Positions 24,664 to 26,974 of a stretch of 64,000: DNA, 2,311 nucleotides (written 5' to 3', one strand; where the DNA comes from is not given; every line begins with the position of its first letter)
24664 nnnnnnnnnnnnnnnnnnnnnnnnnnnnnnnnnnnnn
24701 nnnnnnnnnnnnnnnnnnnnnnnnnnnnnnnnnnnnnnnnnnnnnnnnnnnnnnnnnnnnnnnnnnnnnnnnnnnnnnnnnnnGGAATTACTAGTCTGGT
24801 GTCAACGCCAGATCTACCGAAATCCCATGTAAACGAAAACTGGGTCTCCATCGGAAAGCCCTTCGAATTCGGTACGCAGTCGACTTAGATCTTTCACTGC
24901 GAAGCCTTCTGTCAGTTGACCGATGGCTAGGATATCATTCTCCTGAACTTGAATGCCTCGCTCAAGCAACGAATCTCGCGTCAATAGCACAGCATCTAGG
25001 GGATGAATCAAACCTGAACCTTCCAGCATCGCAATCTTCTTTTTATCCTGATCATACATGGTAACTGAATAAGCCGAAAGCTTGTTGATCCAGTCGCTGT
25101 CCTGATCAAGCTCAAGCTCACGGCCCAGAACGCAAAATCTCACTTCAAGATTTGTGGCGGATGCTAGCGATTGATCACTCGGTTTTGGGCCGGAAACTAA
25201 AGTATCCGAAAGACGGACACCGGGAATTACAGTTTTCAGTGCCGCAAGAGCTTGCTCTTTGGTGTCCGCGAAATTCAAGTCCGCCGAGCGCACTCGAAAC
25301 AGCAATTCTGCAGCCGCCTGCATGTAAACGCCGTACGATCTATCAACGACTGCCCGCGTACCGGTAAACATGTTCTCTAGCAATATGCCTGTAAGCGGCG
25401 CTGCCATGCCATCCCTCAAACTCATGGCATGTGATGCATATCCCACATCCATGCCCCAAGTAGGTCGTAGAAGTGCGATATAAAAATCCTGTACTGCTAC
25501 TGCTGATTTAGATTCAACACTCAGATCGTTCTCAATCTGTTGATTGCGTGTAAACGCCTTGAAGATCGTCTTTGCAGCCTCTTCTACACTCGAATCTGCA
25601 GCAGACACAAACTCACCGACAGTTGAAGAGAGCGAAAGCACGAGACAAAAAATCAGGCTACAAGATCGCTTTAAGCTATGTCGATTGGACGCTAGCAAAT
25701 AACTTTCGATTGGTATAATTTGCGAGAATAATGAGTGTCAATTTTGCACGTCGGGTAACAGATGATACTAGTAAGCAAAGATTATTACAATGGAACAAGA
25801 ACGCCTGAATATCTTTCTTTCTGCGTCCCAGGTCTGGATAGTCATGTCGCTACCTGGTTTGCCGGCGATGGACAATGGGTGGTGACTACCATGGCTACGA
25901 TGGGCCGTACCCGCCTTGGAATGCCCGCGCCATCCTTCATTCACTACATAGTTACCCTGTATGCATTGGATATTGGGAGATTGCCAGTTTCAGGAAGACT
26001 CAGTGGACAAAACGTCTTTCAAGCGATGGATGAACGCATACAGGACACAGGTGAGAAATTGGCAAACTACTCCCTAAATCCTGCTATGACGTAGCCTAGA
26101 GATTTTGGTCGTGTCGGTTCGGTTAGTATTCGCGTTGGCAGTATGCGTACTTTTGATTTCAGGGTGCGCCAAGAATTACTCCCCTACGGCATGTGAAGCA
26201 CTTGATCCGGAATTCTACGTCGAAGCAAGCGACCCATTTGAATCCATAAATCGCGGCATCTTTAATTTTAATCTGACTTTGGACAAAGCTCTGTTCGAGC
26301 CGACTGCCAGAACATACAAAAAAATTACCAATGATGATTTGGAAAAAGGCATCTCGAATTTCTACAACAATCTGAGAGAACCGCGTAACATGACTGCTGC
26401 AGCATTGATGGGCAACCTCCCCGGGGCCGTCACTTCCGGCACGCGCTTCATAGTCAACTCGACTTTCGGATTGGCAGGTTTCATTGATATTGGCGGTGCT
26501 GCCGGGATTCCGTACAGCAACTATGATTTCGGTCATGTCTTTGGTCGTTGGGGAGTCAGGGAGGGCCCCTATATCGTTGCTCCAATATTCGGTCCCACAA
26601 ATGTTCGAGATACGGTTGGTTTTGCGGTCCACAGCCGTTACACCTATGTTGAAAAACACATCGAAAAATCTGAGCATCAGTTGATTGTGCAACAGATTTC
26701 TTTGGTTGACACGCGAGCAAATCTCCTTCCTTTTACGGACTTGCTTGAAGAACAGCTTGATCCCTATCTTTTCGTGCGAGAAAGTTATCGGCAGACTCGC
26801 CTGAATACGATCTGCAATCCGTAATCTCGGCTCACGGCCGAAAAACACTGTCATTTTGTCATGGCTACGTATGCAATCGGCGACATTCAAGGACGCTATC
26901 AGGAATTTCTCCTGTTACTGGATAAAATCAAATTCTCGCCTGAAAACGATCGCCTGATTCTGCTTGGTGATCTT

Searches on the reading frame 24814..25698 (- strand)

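Call 5: search_protein_families(library=pfam, proteins=[window:24814-25698:-], max_evalue=0.01)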
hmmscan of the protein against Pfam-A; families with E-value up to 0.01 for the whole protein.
window:24814-25698:- (294 aa): 0 families

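Call 14: search_protein_families(library=ncbifam, proteins=[window:24814-25698:-], max_evalue=1)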
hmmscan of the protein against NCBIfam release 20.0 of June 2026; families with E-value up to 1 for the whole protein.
window:24814-25698:- (294 aa): 4 families
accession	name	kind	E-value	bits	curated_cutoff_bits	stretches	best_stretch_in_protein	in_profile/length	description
TIGR03218.1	catechol_dmpH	equivalog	7e-07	28.8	350.55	1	81-274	61-249/263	2-oxo-3-hexenedioate decarboxylase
TIGR02312.1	HpaH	equivalog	0.00028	20.5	351.5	1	72-169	49-146/267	2-oxo-hept-4-ene-1,7-dioate hydratase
TIGR03220.1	catechol_dmpE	equivalog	0.0009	18.7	408.8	1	82-283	54-250/255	2-oxopent-4-enoate hydratase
NF047461.1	FUR_perox_PerRB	exception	0.16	11.9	250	1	224-262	104-142/143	peroxide-responsive transcriptional repressor PerRB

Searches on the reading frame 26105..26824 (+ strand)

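Call 58: search_protein_families(library=pfam, proteins=[window:26105-26824:+], max_evalue=0.001)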
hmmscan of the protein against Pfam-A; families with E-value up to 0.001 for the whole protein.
window:26105-26824:+ (239 aa): 1 family
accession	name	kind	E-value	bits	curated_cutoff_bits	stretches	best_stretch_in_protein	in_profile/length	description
PF04333.18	MlaA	-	5.1e-61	206.2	25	1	42-232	2-192/195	MlaA lipoprotein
